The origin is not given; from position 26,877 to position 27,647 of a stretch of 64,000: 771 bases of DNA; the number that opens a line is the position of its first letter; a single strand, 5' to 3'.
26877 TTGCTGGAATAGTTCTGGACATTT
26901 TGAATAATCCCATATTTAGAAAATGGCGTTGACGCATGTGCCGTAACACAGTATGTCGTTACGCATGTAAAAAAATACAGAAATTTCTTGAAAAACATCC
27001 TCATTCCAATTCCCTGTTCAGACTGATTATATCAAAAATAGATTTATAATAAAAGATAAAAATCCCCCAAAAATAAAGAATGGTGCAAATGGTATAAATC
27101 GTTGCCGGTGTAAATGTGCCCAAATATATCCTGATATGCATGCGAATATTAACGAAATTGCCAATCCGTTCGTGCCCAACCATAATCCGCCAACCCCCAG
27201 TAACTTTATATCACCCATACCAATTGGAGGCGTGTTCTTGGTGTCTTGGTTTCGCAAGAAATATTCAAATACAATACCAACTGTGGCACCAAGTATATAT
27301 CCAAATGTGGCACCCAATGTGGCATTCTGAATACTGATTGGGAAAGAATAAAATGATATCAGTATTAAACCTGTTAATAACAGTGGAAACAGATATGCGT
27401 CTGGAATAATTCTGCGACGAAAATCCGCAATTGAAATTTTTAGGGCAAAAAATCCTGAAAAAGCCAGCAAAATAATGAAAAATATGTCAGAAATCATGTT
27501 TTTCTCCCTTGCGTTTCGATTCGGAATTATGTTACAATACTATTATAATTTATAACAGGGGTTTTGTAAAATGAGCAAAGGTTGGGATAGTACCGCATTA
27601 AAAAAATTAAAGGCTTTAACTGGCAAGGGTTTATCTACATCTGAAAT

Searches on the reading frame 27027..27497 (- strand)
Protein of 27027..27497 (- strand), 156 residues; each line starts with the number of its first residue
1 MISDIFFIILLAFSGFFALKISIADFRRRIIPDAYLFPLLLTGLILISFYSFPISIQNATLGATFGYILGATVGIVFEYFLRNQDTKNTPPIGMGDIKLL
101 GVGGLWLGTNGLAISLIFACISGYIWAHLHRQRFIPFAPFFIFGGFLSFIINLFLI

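Call 30: search_protein_families(library=pfam, proteins=[window:27027-27497:-], max_evalue=0.01)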
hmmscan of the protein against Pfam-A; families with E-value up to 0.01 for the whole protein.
window:27027-27497:- (156 aa): 1 family
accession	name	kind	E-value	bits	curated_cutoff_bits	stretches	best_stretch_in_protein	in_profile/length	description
PF01478.23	Peptidase_A24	-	1.4e-14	54.9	26.5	1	16-127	5-103/104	Type IV leader peptidase family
